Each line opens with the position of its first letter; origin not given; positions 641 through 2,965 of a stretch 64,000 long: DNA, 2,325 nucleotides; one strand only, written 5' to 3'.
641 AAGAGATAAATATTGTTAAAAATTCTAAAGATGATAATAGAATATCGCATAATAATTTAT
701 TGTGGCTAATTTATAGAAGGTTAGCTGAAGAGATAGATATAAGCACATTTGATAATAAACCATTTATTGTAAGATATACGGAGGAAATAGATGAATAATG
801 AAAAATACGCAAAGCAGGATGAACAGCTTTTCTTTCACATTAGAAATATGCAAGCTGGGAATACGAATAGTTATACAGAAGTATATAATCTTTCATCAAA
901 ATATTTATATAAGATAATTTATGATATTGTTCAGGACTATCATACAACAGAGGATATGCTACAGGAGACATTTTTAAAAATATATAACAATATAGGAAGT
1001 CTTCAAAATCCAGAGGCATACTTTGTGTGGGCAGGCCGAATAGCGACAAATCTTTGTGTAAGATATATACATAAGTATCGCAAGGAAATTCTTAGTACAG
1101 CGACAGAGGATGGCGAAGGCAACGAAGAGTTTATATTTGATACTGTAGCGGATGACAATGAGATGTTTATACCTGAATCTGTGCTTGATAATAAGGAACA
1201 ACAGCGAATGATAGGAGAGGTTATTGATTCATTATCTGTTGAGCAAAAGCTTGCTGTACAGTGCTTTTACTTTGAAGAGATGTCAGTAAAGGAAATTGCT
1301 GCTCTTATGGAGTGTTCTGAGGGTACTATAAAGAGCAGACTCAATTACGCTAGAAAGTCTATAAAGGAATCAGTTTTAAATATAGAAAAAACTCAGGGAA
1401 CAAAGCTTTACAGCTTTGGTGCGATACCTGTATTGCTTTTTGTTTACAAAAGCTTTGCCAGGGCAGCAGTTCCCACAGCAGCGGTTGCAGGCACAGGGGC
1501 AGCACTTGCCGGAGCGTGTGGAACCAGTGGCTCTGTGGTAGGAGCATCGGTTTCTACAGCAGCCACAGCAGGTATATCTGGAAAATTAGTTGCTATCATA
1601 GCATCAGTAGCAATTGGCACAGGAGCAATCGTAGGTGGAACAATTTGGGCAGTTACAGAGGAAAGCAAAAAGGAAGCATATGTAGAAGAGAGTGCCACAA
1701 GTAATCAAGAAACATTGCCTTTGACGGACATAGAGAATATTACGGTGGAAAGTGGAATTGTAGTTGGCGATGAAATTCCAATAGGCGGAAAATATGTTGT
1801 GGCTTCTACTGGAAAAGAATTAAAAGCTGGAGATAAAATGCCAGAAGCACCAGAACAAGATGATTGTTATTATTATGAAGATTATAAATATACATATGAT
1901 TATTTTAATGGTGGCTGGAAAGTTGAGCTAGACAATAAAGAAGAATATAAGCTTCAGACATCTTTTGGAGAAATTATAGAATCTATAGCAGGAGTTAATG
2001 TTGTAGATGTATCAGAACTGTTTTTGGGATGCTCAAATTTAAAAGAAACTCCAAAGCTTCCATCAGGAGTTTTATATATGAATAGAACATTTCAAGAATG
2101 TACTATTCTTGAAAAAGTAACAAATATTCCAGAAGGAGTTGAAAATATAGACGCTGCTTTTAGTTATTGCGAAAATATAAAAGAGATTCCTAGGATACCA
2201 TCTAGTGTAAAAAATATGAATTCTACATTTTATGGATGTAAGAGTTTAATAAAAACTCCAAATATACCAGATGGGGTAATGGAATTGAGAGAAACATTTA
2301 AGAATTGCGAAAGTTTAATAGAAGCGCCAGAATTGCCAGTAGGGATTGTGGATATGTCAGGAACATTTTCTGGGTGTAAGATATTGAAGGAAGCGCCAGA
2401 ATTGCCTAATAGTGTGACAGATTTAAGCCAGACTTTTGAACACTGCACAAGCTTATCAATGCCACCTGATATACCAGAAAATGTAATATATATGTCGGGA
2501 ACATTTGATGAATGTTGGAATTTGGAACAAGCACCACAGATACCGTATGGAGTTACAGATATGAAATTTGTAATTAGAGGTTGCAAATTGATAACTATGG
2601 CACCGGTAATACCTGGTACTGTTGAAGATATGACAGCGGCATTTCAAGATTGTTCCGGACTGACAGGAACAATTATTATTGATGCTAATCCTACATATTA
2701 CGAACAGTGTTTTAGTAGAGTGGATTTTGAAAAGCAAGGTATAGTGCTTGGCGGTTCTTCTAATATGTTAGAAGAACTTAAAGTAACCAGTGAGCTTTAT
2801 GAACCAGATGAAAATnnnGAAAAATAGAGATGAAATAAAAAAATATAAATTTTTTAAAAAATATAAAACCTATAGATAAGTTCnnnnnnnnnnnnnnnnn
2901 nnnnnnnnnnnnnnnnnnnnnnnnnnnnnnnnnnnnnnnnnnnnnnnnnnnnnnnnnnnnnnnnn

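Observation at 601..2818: Membrane-tethered ECF sigma factor fused to a BspA-type LRR ectodomain, next to a divergent XRE regulator and a coupled small ORF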

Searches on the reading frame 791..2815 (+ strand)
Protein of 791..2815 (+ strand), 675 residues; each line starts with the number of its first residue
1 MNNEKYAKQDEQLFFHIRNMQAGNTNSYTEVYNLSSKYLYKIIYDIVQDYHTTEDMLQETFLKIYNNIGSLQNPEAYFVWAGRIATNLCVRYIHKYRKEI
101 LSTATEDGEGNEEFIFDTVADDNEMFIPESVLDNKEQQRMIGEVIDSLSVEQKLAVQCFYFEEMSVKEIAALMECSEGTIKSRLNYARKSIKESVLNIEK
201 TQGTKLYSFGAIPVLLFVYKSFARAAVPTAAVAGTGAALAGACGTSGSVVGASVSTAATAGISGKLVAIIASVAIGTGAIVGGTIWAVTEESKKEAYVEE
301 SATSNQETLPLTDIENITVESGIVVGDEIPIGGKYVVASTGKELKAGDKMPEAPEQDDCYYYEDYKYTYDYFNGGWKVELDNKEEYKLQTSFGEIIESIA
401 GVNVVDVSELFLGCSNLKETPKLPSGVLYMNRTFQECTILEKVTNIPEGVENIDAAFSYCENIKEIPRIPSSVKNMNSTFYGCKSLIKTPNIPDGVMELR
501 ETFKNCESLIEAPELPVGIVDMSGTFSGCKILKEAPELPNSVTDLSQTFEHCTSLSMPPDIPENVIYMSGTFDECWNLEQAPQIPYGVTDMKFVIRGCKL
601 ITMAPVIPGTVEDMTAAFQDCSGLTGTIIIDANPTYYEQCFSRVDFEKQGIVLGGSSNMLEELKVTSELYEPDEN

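Call 3: search_protein_families(library=pfam, proteins=[window:791-2815:+], max_evalue=0.1)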
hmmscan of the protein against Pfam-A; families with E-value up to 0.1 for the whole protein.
window:791-2815:+ (675 aa): 12 families
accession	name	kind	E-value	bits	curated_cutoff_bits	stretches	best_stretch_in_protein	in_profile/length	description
PF13306.12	LRR_5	-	3.2e-14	53.4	27.7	2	409-509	28-126/127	BspA type Leucine rich repeat region (6 copies)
PF08281.18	Sigma70_r4_2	-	6.1e-11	42.2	25.7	1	139-190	2-53/54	Sigma-70, region 4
PF04545.22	Sigma70_r4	-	1.3e-08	34.6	24.1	1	145-193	2-50/50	Sigma-70, region 4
PF04542.20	Sigma70_r2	-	2.6e-07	30.8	24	1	37-97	7-69/71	Sigma-70 region 2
PF07638.17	Sigma70_ECF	-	1.6e-05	25.3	21.1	1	145-192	133-180/185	ECF sigma factor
PF02001.22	DUF134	-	0.0067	17.4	27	1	147-197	34-84/98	Protein of unknown function DUF134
PF05043.19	Mga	-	0.0099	16.9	21.1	1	149-202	16-69/87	Mga helix-turn-helix domain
PF06530.18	Phage_antitermQ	-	0.025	15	26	1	146-195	58-110/118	Phage antitermination protein Q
PF13542.12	HTH_Tnp_ISL3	-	0.03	14.2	27.4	1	163-186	26-49/51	Helix-turn-helix domain of transposase family ISL3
PF05510.18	Sarcoglycan_2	-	0.031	14.6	24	0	451-490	24-63/95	Sarcoglycan alpha/epsilon N-terminal domain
PF07374.17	DUF1492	-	0.036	14.7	21.5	1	119-190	30-98/100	Protein of unknown function (DUF1492)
PF06056.18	Terminase_5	-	0.053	13.9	20.3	0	157-203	7-50/58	Putative ATPase subunit of terminase (gpP-like)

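Call 4: search_protein_families(library=ncbifam, proteins=[window:791-2815:+], max_evalue=0.1)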
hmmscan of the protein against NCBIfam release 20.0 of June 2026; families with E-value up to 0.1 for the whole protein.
window:791-2815:+ (675 aa): 89 families (the best 25 are shown)
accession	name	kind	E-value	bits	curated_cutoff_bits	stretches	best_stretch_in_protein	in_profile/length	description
NF007223.0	PRK09641.1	equivalog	2.4e-26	92.7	209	1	16-194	8-183/187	RNA polymerase sigma factor SigW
TIGR02937.1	sigma70-ECF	superfamily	3.9e-24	85.1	42.9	1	35-193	10-163/165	sigma-70 family RNA polymerase sigma factor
NF009166.1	PRK12513.1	equivalog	1.5e-23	83.5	206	1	6-195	5-186/193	RNA polymerase sigma factor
NF008888.0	PRK11922.1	equivalog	2.7e-22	79.5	204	1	7-210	14-211/231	RNA polymerase sigma factor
TIGR02948.1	SigW_bacill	equivalog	4.5e-22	79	243.1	1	16-194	8-183/187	RNA polymerase sigma factor SigW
TIGR02954.1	Sig70_famx3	hypoth_equivalog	5.8e-22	78.2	188.5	1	17-194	7-166/170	RNA polymerase sigma-70 factor, TIGR02954 family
NF006930.0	PRK09415.1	subfamily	6.6e-22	78.2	198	1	28-195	18-175/179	RNA polymerase factor sigma C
NF009174.0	PRK12522.1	equivalog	1.2e-21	77.4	217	1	36-197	13-169/175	RNA polymerase sigma factor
TIGR02939.1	RpoE_Sigma70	equivalog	2.6e-21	76.5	236.15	1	16-195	10-186/190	RNA polymerase sigma factor RpoE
TIGR02985.1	Sig70_bacteroi1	subfamily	5.5e-21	75.5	126.4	1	27-194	2-161/162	RNA polymerase sigma-70 factor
TIGR02950.1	SigM_subfam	subfamily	8e-21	74.5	147.95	1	29-194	3-157/159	RNA polymerase sigma factor, SigM family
NF058625.1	sigma_PG0214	equivalog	2e-20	73.2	130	1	35-201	13-167/170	GFO_1088 family ECF-type sigma factor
NF009195.0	PRK12543.1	subfamily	3.6e-19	69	197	1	8-204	2-187/192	RNA polymerase sigma factor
NF009171.0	PRK12518.1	equivalog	4.3e-19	69.1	208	1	8-193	12-182/191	RNA polymerase sigma factor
NF004113.0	PRK05602.1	equivalog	1.1e-17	64.4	208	1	5-200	27-206/211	RNA polymerase sigma factor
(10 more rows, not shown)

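Call 7: find_homologous_proteins(query=window:791-2815:+, max_evalue=0.00001)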
Query window:791-2815:+ (675 aa): 544 proteins with E <= 0.00001 among 8000 candidates; the best 120 are listed.
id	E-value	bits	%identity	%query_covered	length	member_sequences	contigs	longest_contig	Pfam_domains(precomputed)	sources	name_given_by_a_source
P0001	0.0e+0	1448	100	96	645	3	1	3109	PF13306.13,PF07638.18,PF04545.23,PF04542.21,PF08281.19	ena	-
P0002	0.0e+0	1155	76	100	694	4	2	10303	PF07638.18,PF04545.23,PF04542.21,PF08281.19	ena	-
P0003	0.0e+0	1067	70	99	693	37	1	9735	PF13306.13,PF07638.18,PF04545.23,PF04542.21,PF08281.19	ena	-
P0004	0.0e+0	1060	72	99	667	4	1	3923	PF13306.13,PF07638.18,PF04545.23,PF04542.21,PF08281.19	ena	-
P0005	0.0e+0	1042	70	99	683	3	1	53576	PF13306.13,PF07638.18,PF04545.23,PF04542.21,PF08281.19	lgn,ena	-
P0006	2.4e-280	949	61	100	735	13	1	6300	PF07638.18,PF04545.23,PF04542.21,PF08281.19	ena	-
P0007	2.3e-273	926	59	100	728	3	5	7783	PF13306.13,PF04545.23,PF04542.21,PF08281.19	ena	-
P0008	9.9e-271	918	56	100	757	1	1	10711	PF13306.13,PF04545.23,PF04542.21,PF08281.19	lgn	-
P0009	4.2e-260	883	55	98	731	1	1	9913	PF13306.13,PF04545.23,PF04542.21,PF08281.19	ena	-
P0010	6.9e-252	855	57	99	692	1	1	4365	PF13306.13,PF04545.23,PF04542.21,PF08281.19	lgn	-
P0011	1.7e-250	851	51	99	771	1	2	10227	PF03382.21,PF13306.13,PF04545.23,PF04542.21,PF08281.19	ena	-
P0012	1.3e-233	795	68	82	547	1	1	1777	PF07638.18,PF04545.23,PF04542.21,PF08281.19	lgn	-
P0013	1.2e-223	762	54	99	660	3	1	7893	PF13306.13,PF07638.18,PF04545.23,PF04542.21,PF08281.19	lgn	-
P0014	1.2e-221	756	54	99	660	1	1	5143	PF07638.18,PF04545.23,PF04542.21,PF08281.19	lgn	-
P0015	3.0e-218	744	54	99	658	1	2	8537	PF13306.13,PF07638.18,PF04545.23,PF04542.21,PF08281.19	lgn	-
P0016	9.6e-210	716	51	99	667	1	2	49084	PF13306.13,PF07638.18,PF04545.23,PF04542.21,PF08281.19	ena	-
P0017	1.4e-208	712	50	99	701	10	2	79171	PF13306.13,PF07638.18,PF04545.23,PF04542.21,PF08281.19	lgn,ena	-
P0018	5.4e-207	707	51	99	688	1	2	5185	PF13306.13,PF07638.18,PF04545.23,PF04542.21,PF08281.19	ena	-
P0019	1.1e-206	706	51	87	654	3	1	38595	PF13306.13,PF04545.23,PF04542.21,PF08281.19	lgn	-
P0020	1.6e-202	692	49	92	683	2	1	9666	PF03382.21,PF13306.13,PF07638.18,PF04545.23,PF04542.21,PF08281.19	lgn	-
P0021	2.3e-198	679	51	99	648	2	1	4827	PF13306.13,PF07638.18,PF04545.23,PF04542.21,PF08281.19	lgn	-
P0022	6.3e-195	667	55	82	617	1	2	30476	PF13306.13,PF04545.23,PF04542.21,PF08281.19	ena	-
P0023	2.8e-191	655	75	37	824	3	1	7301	PF13306.13,PF07638.18,PF04545.23,PF04542.21,PF08281.19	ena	-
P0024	4.8e-141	489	38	99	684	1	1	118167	PF13306.13,PF04545.23,PF04542.21,PF08281.19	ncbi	-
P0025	3.7e-140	486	34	98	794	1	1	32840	PF03382.21,PF13306.13,PF04545.23,PF04542.21,PF08281.19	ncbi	-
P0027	7.0e-133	462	31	51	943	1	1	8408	PF03382.21,PF13306.13,PF04545.23,PF04542.21,PF08281.19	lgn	-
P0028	6.1e-128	446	38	40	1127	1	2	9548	PF03382.21,PF13306.13,PF04545.23,PF04542.21,PF08281.19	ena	-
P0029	2.7e-125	437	35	50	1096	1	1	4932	PF13306.13,PF07638.18,PF04545.23,PF04542.21,PF08281.19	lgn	-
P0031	1.2e-122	428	33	97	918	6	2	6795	PF13306.13,PF07638.18,PF04545.23,PF04542.21,PF08281.19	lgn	-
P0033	6.3e-119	416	34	52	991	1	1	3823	PF13306.13,PF04545.23,PF04542.21,PF08281.19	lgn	-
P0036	2.5e-115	404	38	55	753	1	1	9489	PF03382.21,PF13306.13,PF07638.18,PF04545.23,PF04542.21,PF08281.19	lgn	-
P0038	1.2e-110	389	40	31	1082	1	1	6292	PF13306.13,PF04545.23,PF04542.21,PF08281.19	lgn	-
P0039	3.9e-108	380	31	50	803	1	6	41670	PF03382.21,PF13306.13,PF07638.18,PF04545.23,PF04542.21,PF08281.19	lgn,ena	-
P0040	4.8e-104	367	33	57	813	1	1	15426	PF03382.21,PF13306.13,PF07638.18,PF04545.23,PF04542.21,PF08281.19,PF02095.22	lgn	-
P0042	2.2e-98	348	40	41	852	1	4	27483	PF03382.21,PF13306.13,PF07638.18,PF04545.23,PF04542.21,PF08281.19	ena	-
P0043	8.3e-98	346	31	51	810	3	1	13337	PF13306.13,PF07638.18,PF04545.23,PF04542.21,PF08281.19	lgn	-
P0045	2.7e-89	318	30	81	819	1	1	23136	PF13306.13,PF04545.23,PF04542.21,PF08281.19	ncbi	-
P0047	1.3e-87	313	32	91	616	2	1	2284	PF13306.13,PF04545.23,PF04542.21,PF08281.19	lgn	-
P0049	4.5e-86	308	41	30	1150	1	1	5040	PF13306.13,PF04545.23,PF04542.21,PF08281.19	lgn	-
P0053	9.9e-85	303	50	42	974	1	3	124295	PF04545.23,PF04542.21,PF08281.19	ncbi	-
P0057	3.3e-83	298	32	94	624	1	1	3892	PF13306.13,PF07638.18,PF04545.23,PF04542.21,PF08281.19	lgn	-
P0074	3.3e-78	282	56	32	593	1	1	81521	PF02001.22,PF04545.23,PF04542.21,PF08281.19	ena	-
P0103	6.3e-75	271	47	42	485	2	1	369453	PF04545.23,PF04542.21,PF08281.19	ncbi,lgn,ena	-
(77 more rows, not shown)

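Call 14: find_encoding_contigs(protein=P0005, flank=6000, max_places=2)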
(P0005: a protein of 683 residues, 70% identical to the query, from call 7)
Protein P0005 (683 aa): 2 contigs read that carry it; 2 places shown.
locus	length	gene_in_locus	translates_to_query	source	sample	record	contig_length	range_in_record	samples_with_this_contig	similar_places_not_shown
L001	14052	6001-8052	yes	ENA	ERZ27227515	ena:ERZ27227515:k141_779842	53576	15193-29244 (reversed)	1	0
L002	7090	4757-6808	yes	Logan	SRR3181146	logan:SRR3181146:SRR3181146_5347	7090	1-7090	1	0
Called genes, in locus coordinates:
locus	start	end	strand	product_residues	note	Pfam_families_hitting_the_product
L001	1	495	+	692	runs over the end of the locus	-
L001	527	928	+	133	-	-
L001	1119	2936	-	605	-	PF00009:GTP_EFTU, PF03144:GTP_EFTU_D2, PF00679:EFG_C, PF06421:LepA_C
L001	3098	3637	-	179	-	-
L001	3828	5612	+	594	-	PF02922:CBM_48, PF22019:GlgB_N, PF00128:Alpha-amylase, PF02806:Alpha-amylase_C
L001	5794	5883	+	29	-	-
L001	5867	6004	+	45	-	-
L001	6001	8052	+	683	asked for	PF04542:Sigma70_r2, PF07638:Sigma70_ECF (faint), PF04545:Sigma70_r4, PF08281:Sigma70_r4_2, PF13306:LRR_5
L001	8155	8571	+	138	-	-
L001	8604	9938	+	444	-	-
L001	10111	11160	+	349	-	PF01628:HrcA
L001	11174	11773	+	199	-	PF01025:GrpE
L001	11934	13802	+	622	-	PF00012:HSP70, PF06723:MreB_Mbl, PF00012:HSP70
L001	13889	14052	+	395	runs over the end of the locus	PF00226:DnaJ, PF01556:DnaJ_C, PF00684:DnaJ_CXXCXGXG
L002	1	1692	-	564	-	?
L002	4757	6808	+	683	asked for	PF04542:Sigma70_r2, PF07638:Sigma70_ECF (faint), PF04545:Sigma70_r4, PF08281:Sigma70_r4_2, PF13306:LRR_5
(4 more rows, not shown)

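Call 15: find_encoding_contigs(protein=P0017, flank=6000, max_places=2)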
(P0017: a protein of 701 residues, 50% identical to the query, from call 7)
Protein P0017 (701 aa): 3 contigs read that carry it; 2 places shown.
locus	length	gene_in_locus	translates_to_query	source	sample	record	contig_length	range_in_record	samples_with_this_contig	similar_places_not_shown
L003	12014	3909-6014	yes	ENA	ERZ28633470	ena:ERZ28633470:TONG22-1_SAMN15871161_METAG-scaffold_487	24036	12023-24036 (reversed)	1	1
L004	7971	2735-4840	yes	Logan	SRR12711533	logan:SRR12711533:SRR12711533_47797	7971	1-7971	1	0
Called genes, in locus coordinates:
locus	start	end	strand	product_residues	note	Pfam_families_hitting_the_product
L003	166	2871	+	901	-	-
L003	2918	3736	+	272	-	PF02368:Big_2 (faint)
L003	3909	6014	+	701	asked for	PF04542:Sigma70_r2, PF07638:Sigma70_ECF (weak), PF04545:Sigma70_r4, PF08281:Sigma70_r4_2, PF13306:LRR_5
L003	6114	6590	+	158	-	-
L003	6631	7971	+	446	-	-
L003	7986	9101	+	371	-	-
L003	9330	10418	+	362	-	PF04754:Transposase_31 (weak)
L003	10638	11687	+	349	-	PF01628:HrcA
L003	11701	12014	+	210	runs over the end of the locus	PF01025:GrpE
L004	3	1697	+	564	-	?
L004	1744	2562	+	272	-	PF02368:Big_2 (faint)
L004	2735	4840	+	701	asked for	PF04542:Sigma70_r2, PF07638:Sigma70_ECF (weak), PF04545:Sigma70_r4, PF08281:Sigma70_r4_2, PF13306:LRR_5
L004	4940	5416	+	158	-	-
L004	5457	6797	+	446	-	-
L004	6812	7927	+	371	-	-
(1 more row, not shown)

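Call 16: find_encoding_contigs(protein=P0024, flank=6000, max_places=2)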
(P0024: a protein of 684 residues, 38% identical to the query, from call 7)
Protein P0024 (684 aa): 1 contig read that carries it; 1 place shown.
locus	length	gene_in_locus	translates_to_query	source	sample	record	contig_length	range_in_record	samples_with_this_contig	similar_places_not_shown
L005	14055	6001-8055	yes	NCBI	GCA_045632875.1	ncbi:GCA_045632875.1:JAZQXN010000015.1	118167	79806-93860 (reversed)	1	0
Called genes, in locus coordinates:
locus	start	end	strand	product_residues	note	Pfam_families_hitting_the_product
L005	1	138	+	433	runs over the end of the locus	PF00324:AA_permease, PF13520:AA_permease_2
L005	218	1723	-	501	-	PF00015:MCPsignal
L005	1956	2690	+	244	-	PF02592:Vut_1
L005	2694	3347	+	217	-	PF00106:adh_short, PF13561:adh_short_C2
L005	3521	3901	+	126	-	-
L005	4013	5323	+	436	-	-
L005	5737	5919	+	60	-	-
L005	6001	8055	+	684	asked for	PF04542:Sigma70_r2, PF04545:Sigma70_r4, PF08281:Sigma70_r4_2, PF13306:LRR_5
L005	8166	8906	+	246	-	PF13365:Trypsin_2, PF00089:Trypsin (weak)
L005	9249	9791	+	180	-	PF04014:MazE_antitoxin, PF15714:SpoVT_C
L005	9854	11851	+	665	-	PF00912:Transgly, PF00905:Transpeptidase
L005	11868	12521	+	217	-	PF00923:TAL_FSA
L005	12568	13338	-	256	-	PF02811:PHP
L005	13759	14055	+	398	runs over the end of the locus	PF01966:HD, PF13286:HD_assoc (weak)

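Call 25: find_related_loci(query=A1, collection=genome_contigs, flank=6000)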
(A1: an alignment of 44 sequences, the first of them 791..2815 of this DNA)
Query A1 (675 aa) in genome_contigs; peptide patterns used: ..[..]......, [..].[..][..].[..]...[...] (x = any residue, [..] = any of these).
599 stretches matched a pattern (row limit reached: there are more); 529 encode a relative of the query (tblastn E <= 1e-3); the best 80 are kept; 80 distinct loci.
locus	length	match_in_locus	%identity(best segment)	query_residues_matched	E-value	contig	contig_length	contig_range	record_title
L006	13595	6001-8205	61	1-675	0e+0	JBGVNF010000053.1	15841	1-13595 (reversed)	MAG: Lachnospiraceae bacterium isolate fecal_MAG_240 fecal_MAG_240_contig_0053, whole genome shotgun sequence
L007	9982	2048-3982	49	1-667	7e-177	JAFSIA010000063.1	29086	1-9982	MAG: Lachnospiraceae bacterium isolate RGIG3161 Goat_Rectum.Co__c2521070, whole genome shotgun sequence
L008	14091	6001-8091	50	1-667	0e+0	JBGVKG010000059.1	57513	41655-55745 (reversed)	MAG: Lachnospiraceae bacterium isolate fecal_MAG_31 fecal_MAG_31_contig_0059, whole genome shotgun sequence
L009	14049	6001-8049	38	1-665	4e-147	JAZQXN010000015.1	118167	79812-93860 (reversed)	MAG: Lachnospiraceae bacterium isolate T1900045161_TC20190155.MAGScoT_cleanbin_000112 SGB_5078_k141_2007560, whole genom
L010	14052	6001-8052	70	1-666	0e+0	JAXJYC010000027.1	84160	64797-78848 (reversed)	MAG: Lachnospiraceae bacterium isolate DOME_MAG_7552 7552_C0502_k141_104424, whole genome shotgun sequence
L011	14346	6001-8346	34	9-667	4e-118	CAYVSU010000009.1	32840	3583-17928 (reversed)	MAG TPA_asm: uncultured Oscillospiraceae bacterium isolate SRP315200_co1_549 genome assembly, contig: NODE_1871_length_3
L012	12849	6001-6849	53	5-288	6e-93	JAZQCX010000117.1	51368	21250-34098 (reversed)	MAG: Acetatifactor sp. isolate T1900044637_TS20190103.MAGScoT_cleanbin_000039 SGB_1184_k141_1775170, whole genome shotgu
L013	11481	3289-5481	31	39-667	7e-91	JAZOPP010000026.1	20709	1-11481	MAG: Acutalibacteraceae bacterium isolate T1900045573_YK20190267.MAGScoT_cleanbin_000009 SGB_7988_k141_2135034, whole ge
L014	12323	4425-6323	33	11-633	3e-90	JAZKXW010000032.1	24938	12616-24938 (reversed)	MAG: Faecousia sp. isolate T1900045113_TC20190107.MAGScoT_cleanbin_000013 SGB_4802_k141_2614255, whole genome shotgun se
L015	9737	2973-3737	51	3-262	2e-80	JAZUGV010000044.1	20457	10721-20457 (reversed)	MAG: Agathobacter sp. isolate T1900045282_TH20190052.MAGScoT_cleanbin_000034 SGB_5953_k141_473824, whole genome shotgun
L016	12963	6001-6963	43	5-287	1e-76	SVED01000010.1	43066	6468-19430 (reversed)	MAG: Lachnospiraceae bacterium isolate SIG297 NODE_4943_length_43066_cov_1.467873, whole genome shotgun sequence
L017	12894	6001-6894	45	2-283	8e-77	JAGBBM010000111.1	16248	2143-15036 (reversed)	MAG: Lachnospiraceae bacterium isolate RGIG8967 Water_deer_Rectum-2__c460011, whole genome shotgun sequence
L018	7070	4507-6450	29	1-666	2e-76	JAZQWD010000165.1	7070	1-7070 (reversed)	MAG: Acutalibacteraceae bacterium isolate T1900045166_TC20190160.MAGScoT_cleanbin_000032 SGB_5148_k141_493242, whole gen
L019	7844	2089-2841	49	6-259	1e-75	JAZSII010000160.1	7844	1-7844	MAG: Acetatifactor sp. isolate T1900044572_TS20190038.MAGScoT_cleanbin_000063 SGB_441_k141_1721760, whole genome shotgun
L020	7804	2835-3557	51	2-244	1e-75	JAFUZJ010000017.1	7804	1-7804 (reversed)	MAG: Lachnospiraceae bacterium isolate RGIG4964 Roe_deer_Rumen-4__c42826, whole genome shotgun sequence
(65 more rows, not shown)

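Call 42: predict_structure(alignment_id=A2)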
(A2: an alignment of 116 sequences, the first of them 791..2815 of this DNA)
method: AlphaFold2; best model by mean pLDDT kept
length: 675 residues; sequences in the alignment: 116
mean_pLDDT: 79.8   pTM: 0.57
mean pLDDT of the five models: 79.8, 79.8, 79.3, 79.2, 78.2
residues with pLDDT >= 90: 389; 70-90: 115; 50-70: 50; < 50: 121
segments of 3 or more residues with pLDDT < 50: 101-113, 206-214, 222-316
pLDDT, mean of each block of 10 residues (from residue 1): 68 95 94 93 85 93 95 89 86 67 36 53 55 67 76 80 79 82 84 77 55 49 39 27 27 27 26 28 29 33 34 45 89 97 97 97 97 97 87 96 98 97 98 98 97 98 95 98 96 98 98 98 98 98 99 98 98 98 98 97 98 98 98 98 97 98 91 55
secondary structure, 60 per line:
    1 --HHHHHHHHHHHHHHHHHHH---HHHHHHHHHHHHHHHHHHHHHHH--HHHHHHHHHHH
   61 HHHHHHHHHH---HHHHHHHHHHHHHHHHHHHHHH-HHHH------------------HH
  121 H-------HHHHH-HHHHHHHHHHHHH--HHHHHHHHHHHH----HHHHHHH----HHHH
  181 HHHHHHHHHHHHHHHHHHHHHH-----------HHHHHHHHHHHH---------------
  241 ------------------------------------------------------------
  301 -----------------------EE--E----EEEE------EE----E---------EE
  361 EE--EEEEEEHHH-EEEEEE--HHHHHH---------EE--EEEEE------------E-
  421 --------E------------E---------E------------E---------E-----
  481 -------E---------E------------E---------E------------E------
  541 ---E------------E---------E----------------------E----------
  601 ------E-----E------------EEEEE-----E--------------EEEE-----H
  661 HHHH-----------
elements in order (helices of 4 or more, strands of 3 or more residues): H3-21 H25-47 H50-70 H74-95 H97-100 H129-133 H135-147 H150-161 H166-172 H177-202 H214-225 E333-336 E359-362 E365-370 E375-380 H383-388 E402-406 E626-630 E651-654 H660-664
